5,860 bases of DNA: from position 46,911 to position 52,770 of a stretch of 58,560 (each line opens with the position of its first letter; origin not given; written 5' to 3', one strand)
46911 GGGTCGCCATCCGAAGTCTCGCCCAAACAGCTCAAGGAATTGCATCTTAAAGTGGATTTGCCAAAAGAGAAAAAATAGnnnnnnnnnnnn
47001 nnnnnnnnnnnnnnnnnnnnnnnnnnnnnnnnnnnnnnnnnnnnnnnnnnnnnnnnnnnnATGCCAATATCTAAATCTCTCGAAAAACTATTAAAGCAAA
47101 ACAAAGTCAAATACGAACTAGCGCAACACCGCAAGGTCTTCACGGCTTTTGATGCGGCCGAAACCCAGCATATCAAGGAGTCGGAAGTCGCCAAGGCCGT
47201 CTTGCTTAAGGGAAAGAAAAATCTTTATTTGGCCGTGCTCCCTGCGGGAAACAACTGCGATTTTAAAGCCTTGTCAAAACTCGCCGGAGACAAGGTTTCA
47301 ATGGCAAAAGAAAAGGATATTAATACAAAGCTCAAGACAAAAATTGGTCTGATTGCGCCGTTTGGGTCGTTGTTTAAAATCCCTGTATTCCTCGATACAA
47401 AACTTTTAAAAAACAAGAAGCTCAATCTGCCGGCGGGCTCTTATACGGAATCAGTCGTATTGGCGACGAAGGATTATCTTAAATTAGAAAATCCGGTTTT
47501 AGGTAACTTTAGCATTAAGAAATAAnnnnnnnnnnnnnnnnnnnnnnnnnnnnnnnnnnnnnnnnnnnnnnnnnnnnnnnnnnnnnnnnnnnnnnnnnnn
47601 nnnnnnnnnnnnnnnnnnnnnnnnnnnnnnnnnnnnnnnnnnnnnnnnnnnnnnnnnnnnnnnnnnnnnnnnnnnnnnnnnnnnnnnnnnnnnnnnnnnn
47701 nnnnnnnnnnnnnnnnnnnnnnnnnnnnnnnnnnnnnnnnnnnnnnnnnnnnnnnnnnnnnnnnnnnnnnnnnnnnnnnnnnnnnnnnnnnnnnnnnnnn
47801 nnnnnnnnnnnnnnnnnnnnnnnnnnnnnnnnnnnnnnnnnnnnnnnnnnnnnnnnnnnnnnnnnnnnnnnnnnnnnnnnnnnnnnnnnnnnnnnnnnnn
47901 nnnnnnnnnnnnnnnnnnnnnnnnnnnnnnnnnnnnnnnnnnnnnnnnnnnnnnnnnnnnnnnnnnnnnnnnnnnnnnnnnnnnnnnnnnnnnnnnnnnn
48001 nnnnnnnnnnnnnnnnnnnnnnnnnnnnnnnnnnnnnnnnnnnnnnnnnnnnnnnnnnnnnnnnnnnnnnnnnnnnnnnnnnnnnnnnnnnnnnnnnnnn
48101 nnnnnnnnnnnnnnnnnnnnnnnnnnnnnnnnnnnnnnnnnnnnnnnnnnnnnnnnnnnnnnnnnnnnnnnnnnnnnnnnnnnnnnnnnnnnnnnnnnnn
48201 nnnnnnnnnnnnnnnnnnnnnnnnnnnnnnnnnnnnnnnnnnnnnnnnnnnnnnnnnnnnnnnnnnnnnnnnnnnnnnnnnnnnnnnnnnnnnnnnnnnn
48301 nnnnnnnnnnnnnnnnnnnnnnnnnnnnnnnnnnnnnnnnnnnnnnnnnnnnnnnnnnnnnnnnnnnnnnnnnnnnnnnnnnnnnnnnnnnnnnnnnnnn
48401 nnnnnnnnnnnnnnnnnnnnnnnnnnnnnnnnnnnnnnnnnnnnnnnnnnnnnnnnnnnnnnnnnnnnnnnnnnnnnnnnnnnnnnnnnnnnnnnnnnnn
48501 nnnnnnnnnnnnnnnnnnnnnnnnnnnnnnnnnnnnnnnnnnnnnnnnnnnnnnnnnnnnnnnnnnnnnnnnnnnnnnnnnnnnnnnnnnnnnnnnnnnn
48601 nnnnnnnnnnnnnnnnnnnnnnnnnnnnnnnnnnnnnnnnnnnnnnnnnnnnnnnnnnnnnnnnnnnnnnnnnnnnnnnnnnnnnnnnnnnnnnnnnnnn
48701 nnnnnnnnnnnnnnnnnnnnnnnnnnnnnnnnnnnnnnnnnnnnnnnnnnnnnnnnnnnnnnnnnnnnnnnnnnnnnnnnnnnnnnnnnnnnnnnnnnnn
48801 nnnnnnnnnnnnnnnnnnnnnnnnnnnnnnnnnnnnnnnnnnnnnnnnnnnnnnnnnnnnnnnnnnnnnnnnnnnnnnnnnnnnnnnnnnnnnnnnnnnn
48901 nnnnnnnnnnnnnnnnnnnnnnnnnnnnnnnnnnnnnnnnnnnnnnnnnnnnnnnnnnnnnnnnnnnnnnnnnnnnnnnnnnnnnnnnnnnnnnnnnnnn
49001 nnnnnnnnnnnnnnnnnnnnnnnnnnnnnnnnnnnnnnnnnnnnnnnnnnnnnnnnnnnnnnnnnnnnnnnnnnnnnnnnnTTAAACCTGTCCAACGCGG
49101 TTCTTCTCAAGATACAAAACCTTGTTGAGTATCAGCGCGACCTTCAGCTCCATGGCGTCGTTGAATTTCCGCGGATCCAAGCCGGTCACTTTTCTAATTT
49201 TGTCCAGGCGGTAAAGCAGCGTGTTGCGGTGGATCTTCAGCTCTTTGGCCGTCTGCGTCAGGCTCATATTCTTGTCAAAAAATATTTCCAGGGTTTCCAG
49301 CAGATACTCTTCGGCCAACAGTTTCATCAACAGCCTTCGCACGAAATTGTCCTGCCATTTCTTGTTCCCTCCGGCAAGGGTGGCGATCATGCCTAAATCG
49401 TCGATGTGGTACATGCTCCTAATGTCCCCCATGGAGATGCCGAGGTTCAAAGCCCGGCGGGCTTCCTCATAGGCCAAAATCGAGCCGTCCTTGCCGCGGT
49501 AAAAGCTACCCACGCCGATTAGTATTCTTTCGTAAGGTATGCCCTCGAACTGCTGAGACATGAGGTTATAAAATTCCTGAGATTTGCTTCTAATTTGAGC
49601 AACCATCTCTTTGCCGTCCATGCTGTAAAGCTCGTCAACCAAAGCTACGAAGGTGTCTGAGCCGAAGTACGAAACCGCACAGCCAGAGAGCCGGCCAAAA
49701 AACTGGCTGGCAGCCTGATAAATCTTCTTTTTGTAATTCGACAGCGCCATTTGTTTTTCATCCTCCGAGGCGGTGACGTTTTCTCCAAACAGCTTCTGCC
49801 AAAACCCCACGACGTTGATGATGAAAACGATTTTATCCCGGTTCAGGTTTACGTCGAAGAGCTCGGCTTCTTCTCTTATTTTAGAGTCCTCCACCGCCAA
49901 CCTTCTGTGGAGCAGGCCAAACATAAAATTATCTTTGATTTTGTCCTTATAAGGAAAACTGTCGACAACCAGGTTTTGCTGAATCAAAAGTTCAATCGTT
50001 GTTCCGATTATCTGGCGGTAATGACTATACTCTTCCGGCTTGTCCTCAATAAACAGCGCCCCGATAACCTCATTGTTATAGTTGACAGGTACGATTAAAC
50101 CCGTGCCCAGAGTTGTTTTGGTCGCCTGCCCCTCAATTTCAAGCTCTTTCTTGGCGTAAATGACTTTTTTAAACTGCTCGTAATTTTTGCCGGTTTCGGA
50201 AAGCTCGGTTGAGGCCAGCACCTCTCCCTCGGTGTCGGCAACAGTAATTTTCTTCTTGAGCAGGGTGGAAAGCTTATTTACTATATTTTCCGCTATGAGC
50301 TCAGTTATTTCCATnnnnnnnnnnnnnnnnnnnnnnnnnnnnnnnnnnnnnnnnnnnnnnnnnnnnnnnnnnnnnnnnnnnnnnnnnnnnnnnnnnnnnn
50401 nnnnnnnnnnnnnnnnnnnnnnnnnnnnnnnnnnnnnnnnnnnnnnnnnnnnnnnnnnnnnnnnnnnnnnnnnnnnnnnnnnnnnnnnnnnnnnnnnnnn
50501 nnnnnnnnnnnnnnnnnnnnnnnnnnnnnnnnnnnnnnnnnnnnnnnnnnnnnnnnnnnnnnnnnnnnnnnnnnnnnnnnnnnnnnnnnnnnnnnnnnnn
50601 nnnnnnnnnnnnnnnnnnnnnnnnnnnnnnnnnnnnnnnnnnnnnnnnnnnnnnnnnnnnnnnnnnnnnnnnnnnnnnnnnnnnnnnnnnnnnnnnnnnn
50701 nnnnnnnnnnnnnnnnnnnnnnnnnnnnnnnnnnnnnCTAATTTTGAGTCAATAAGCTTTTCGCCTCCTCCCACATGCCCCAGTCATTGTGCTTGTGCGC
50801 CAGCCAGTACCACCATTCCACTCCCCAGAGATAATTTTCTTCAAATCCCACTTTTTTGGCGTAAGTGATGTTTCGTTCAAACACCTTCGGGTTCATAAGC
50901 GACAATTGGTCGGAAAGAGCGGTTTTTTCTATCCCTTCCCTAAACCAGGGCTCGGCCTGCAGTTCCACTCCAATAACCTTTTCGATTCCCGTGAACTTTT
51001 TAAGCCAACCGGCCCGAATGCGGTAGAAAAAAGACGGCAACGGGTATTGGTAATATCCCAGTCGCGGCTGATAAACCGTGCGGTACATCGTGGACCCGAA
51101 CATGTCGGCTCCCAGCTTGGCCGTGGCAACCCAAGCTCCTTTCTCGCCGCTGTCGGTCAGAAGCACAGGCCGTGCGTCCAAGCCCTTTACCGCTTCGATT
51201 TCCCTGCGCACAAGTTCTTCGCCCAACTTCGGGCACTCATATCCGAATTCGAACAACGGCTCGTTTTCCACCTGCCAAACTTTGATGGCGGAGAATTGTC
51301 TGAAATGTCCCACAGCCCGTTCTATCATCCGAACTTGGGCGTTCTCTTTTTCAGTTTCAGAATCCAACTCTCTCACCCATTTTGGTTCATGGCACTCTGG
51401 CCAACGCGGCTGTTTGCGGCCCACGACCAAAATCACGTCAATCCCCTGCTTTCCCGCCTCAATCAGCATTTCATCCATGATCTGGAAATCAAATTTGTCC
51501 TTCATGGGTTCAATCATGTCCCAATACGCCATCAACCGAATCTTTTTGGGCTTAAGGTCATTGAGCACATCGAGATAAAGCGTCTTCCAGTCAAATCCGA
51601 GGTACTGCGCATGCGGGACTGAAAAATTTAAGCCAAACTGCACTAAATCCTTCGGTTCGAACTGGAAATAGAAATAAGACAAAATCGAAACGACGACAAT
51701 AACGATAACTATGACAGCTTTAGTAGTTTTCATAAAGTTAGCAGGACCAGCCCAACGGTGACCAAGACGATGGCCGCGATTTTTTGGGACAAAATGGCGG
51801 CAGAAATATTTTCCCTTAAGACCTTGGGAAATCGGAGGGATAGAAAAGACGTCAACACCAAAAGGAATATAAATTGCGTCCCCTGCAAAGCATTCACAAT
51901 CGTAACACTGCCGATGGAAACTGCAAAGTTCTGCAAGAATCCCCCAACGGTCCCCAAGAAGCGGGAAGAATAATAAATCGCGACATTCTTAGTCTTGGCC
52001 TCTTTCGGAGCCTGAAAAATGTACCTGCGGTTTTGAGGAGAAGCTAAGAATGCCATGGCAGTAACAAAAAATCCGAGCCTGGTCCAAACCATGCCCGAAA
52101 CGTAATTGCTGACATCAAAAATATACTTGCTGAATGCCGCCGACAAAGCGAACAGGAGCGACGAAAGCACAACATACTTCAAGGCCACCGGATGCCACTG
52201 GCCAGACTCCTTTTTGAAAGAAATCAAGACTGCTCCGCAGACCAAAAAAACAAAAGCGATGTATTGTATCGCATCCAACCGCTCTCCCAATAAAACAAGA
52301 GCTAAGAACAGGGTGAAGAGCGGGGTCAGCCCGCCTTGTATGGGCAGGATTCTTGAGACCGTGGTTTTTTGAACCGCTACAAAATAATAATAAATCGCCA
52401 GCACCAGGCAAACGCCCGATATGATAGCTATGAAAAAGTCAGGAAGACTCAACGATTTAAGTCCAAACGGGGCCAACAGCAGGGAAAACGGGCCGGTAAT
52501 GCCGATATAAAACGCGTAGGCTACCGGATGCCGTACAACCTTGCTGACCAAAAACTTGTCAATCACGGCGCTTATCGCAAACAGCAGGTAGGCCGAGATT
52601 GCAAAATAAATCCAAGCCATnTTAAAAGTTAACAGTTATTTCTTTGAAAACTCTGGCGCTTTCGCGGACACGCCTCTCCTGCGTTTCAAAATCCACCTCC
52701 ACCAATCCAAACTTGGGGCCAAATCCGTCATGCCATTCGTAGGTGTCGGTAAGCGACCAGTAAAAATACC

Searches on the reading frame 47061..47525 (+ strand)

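Call 10: search_protein_families(library=pfam, proteins=[window:47061-47525:+], max_evalue=0.01)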
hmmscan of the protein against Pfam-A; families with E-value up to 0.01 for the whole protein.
window:47061-47525:+ (154 aa): 1 family
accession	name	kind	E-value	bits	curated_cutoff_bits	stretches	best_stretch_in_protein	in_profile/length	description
PF04073.20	tRNA_edit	-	4e-24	85.5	25.5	1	23-142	1-123/123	Aminoacyl-tRNA editing domain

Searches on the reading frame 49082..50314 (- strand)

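Call 96: search_protein_families(library=pfam, proteins=[window:49082-50314:-], max_evalue=0.00001)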
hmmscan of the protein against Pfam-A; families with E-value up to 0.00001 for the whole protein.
window:49082-50314:- (410 aa): 3 families
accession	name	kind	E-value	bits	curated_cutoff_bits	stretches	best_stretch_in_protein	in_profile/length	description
PF13556.12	HTH_30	-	3.3e-22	78.5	27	1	338-395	1-58/59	PucR C-terminal helix-turn-helix domain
PF05651.19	Diacid_rec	-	2.4e-16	60.1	23.6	1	4-132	2-132/134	Putative sugar diacid recognition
PF17853.6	GGDEF_2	-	3.7e-08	34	24.5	1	143-290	5-115/116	GGDEF-like domain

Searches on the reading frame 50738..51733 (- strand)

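Call 96: search_protein_families(library=pfam, proteins=[window:50738-51733:-], max_evalue=0.00001)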
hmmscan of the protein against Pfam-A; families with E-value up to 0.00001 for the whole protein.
window:50738-51733:- (331 aa): 1 family
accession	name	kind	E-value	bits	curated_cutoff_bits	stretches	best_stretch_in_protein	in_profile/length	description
PF02449.21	Glyco_hydro_42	-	3.7e-07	30.3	21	0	71-122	34-78/376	Beta-galactosidase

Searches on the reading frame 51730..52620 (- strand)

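Call 96: search_protein_families(library=pfam, proteins=[window:51730-52620:-], max_evalue=0.00001)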
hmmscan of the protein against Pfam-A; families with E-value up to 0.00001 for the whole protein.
window:51730-52620:- (296 aa): 1 family
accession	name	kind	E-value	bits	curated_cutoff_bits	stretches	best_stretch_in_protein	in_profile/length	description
PF00892.27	EamA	-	3e-12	47.4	28.2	1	2-134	2-134/135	EamA-like transporter family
